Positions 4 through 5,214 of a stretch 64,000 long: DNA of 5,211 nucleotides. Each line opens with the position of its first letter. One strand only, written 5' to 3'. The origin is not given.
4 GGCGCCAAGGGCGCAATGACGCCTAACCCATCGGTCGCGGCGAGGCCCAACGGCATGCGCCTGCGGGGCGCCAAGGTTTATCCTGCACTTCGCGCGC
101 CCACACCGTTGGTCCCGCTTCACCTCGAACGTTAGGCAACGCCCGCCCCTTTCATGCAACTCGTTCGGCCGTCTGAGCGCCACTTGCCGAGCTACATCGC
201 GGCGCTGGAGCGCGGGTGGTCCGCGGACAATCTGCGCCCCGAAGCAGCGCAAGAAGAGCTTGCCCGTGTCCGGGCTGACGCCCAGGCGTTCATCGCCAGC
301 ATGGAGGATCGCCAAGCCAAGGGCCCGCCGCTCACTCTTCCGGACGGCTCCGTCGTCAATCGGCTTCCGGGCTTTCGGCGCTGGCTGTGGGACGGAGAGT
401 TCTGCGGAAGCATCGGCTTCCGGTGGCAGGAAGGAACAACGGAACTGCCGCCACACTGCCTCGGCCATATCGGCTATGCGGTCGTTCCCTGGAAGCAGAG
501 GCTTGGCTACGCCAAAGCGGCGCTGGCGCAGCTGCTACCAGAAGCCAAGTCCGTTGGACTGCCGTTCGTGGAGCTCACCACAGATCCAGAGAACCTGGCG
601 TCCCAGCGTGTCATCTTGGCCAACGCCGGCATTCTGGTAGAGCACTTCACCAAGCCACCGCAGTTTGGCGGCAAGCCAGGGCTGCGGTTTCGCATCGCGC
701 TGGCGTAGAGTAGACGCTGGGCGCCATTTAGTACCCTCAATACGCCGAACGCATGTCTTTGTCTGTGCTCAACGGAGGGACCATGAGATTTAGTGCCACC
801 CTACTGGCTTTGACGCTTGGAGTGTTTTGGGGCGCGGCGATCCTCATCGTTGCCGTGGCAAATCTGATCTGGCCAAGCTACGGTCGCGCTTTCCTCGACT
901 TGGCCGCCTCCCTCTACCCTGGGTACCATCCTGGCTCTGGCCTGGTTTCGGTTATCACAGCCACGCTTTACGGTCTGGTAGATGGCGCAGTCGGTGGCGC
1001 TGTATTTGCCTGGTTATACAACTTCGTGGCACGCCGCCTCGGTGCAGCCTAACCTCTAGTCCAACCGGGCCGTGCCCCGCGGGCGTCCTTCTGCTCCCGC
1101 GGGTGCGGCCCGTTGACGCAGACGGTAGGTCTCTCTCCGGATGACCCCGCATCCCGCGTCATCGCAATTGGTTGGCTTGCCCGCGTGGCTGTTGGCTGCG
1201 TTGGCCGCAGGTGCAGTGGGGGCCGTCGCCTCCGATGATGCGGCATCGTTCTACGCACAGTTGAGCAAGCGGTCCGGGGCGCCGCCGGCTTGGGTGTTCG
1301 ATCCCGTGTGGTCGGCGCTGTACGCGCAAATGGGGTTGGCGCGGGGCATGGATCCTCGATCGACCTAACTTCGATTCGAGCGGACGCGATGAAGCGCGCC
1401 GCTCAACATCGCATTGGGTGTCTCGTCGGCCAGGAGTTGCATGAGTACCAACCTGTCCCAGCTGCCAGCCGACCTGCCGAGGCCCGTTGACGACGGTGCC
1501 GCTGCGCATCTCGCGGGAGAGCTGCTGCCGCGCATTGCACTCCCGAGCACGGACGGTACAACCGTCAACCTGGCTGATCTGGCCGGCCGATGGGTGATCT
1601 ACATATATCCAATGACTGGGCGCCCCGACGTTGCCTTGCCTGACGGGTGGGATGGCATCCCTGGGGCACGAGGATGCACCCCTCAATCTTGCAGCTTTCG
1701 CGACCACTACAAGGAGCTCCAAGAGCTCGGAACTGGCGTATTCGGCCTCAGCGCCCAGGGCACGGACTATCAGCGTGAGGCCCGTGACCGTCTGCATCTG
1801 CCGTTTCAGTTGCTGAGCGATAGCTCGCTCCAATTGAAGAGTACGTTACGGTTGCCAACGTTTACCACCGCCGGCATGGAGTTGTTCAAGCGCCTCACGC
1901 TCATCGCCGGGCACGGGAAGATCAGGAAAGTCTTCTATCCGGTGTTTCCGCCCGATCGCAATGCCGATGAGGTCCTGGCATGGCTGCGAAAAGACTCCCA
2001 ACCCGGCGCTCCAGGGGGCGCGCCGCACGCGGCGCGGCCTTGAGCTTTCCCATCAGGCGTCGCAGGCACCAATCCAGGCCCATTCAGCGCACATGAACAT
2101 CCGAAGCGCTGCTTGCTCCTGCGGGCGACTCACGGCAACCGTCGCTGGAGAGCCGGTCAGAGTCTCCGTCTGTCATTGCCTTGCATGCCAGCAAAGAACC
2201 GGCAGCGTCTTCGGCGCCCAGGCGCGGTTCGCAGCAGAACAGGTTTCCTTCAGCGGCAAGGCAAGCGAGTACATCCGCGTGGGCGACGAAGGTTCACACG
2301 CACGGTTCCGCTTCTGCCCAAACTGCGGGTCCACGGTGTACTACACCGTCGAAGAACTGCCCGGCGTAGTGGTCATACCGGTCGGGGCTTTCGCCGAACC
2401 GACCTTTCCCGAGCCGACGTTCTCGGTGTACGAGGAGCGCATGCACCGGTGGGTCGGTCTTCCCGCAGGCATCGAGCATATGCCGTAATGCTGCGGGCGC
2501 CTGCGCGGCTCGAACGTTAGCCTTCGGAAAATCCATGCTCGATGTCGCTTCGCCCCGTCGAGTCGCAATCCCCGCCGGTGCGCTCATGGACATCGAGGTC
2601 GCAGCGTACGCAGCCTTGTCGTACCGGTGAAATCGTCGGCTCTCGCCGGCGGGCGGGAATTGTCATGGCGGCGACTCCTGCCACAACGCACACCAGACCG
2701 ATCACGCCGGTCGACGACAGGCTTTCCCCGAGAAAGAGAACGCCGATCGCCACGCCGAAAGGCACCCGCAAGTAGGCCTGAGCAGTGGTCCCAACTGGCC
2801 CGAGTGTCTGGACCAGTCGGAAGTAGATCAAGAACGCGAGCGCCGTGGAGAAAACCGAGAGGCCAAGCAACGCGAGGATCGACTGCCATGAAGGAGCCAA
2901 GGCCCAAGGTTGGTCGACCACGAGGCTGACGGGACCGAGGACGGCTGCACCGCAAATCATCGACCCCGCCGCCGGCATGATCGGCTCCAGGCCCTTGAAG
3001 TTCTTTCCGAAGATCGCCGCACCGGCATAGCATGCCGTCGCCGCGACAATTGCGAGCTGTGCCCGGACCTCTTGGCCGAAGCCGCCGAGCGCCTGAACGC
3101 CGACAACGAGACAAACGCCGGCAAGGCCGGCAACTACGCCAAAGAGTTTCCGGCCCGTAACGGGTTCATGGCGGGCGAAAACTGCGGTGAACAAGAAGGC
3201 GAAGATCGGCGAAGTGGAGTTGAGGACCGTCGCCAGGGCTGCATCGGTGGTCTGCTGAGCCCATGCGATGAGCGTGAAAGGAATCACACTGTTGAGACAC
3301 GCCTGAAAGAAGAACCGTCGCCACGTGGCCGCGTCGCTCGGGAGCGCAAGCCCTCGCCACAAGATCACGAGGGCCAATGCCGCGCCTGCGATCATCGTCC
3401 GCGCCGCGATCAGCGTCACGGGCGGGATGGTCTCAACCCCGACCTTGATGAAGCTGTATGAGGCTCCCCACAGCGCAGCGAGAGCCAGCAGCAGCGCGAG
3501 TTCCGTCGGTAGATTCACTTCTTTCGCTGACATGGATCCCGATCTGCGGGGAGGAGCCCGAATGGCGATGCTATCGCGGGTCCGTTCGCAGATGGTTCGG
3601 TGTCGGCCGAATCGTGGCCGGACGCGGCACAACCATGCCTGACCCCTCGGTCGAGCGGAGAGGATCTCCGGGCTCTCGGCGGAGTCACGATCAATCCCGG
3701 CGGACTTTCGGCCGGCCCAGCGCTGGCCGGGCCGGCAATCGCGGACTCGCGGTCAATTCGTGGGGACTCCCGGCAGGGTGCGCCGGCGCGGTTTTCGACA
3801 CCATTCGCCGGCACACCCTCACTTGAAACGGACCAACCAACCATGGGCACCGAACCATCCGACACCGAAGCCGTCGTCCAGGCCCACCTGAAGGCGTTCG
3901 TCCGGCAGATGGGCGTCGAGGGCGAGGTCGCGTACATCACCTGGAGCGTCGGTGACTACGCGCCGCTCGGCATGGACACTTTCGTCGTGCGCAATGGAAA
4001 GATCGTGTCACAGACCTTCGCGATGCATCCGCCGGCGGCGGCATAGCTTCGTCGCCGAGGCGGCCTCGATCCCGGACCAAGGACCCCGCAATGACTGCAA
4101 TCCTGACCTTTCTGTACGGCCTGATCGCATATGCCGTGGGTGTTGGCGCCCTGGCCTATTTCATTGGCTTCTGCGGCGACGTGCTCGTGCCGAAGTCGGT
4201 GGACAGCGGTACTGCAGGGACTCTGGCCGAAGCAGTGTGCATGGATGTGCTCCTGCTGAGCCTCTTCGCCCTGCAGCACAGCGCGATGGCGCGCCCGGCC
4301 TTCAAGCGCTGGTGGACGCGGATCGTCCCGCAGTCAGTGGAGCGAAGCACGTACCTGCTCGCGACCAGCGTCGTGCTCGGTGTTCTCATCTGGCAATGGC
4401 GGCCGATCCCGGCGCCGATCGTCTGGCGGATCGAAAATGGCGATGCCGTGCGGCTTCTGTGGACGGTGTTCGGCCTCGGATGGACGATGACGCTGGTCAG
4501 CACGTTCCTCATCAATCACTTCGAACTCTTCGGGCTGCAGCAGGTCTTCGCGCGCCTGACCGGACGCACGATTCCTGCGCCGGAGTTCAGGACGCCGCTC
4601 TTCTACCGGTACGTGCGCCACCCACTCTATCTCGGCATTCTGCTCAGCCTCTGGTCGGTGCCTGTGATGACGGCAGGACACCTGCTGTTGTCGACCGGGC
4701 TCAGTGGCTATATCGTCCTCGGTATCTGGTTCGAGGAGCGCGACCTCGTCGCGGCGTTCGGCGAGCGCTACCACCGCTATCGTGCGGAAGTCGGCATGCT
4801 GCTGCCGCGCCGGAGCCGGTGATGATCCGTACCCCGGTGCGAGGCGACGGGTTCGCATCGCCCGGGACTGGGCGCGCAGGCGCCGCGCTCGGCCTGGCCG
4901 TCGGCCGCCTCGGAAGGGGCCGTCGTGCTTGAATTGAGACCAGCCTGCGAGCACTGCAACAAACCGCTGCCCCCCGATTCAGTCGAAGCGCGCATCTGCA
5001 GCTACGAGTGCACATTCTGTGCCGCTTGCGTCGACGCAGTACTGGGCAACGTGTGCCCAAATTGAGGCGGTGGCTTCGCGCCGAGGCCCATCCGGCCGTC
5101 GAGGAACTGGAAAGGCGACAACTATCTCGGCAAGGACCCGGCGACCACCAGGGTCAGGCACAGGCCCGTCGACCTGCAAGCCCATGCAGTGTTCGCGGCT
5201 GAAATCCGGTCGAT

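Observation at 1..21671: Integron gene-cassette array: attC sites punctuate a one-directional train of small accessory genes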

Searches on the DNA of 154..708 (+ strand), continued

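Call 66: search_with_rna_model(model_id=R1, source=L162, filters=off, max_evalue=1)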
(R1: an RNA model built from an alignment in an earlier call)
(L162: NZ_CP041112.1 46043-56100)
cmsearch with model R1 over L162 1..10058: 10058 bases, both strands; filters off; matches with E-value up to 1: 5.
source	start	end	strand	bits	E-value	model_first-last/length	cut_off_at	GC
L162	4999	5058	-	56.4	2.6e-14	1-112/112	no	0.58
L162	4132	4202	-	12.5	0.03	1-112/112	no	0.48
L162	4999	5058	+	10.7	0.091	1-112/112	no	0.58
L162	8233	8284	+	8.7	0.32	1-112/112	no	0.56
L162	315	433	+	7.8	0.57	1-112/112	no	0.69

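Call 79: search_with_rna_model(model_id=R1, sources=[L053, L080, L076, L071], filters=off, max_evalue=1)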
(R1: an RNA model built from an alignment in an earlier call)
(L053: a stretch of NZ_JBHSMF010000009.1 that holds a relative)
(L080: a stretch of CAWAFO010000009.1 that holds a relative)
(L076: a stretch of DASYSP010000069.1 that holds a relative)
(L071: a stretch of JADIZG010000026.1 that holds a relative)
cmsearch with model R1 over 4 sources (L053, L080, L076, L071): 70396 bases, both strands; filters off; matches with E-value up to 1: 8.
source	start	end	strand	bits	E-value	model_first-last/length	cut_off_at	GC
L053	1548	1668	-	17.6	0.0083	1-112/112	no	0.69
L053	3110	3190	-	14.7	0.052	1-112/112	no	0.69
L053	16421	16527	-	12.5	0.21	1-112/112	no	0.71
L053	379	464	+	12.3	0.23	18-95/112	no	0.69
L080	13238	13308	-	11.5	0.4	16-98/112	no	0.73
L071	3943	4008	-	10.5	0.71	17-96/112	no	0.71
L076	4308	4378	-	10.4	0.77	16-98/112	no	0.69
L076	2918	3008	-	10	0.98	19-94/112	no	0.69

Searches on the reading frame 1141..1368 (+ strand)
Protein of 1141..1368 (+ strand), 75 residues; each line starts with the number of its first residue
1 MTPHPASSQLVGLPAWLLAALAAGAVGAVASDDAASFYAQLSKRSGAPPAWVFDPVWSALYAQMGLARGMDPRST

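Call 15: search_protein_families(library=pfam, proteins=[window:1141-1368:+], max_evalue=0.01)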
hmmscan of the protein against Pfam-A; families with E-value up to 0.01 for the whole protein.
window:1141-1368:+ (75 aa): 1 family
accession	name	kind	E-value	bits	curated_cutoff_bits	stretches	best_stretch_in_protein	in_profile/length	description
PF03073.20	TspO_MBR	-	6.9e-11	42.5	24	1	18-67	3-53/145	TspO/MBR family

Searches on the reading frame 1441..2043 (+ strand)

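Call 15: search_protein_families(library=pfam, proteins=[window:1441-2043:+], max_evalue=0.01)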
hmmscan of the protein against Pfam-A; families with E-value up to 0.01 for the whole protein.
window:1441-2043:+ (200 aa): 2 families
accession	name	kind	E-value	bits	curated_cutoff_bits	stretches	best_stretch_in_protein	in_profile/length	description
PF08534.16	Redoxin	-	5.3e-15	55.9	26.6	1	25-179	2-148/148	Redoxin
PF00578.27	AhpC-TSA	-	2.7e-13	50.4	26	1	77-139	39-101/124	AhpC/TSA family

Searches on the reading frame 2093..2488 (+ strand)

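Call 15: search_protein_families(library=pfam, proteins=[window:2093-2488:+], max_evalue=0.01)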
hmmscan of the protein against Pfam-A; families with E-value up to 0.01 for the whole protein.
window:2093-2488:+ (131 aa): 1 family
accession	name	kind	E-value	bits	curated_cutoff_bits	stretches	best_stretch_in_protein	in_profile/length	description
PF04828.22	GFA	-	4.1e-27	95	24.3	1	5-115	3-114/115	Glutathione-dependent formaldehyde-activating enzyme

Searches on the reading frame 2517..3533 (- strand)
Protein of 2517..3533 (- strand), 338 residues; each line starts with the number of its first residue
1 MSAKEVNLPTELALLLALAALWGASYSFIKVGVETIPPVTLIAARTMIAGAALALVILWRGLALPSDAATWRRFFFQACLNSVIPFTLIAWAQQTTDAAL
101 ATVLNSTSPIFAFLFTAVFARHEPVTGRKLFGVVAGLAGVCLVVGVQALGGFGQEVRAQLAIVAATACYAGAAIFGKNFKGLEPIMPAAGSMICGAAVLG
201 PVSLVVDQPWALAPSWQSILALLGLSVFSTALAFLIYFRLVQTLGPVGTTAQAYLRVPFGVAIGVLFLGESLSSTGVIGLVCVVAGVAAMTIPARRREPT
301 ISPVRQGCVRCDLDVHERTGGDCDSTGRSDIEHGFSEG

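Call 15: search_protein_families(library=pfam, proteins=[window:2517-3533:-], max_evalue=0.01)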
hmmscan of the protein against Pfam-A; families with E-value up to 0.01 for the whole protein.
window:2517-3533:- (338 aa): 1 family
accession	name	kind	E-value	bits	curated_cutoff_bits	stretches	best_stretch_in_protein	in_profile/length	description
PF00892.27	EamA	-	9.3e-37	126.8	28.2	2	13-144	5-134/135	EamA-like transporter family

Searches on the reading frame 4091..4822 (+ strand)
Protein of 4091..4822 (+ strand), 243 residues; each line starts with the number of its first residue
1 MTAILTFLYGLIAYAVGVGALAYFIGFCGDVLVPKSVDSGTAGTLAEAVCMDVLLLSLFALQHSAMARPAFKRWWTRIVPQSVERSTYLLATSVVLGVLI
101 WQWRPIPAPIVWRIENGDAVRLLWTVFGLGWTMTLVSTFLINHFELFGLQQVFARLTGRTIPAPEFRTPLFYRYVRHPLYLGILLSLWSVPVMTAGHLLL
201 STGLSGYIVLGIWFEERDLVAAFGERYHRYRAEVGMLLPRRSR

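Call 15: search_protein_families(library=pfam, proteins=[window:4091-4822:+], max_evalue=0.01)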
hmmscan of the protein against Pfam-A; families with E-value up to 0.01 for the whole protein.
window:4091-4822:+ (243 aa): 1 family
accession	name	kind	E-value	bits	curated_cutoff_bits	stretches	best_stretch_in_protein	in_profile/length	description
PF07298.16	NnrU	-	7e-06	26.2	24.7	1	53-218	3-145/188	NnrU protein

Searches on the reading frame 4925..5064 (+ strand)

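Call 15: search_protein_families(library=pfam, proteins=[window:4925-5064:+], max_evalue=0.01)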
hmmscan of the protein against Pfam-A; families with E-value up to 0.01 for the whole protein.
window:4925-5064:+ (46 aa): 1 family
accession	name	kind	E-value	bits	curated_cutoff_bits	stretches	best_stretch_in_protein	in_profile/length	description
PF06906.16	DUF1272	-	2.2e-22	79.4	25.3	1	1-46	1-46/57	Protein of unknown function (DUF1272)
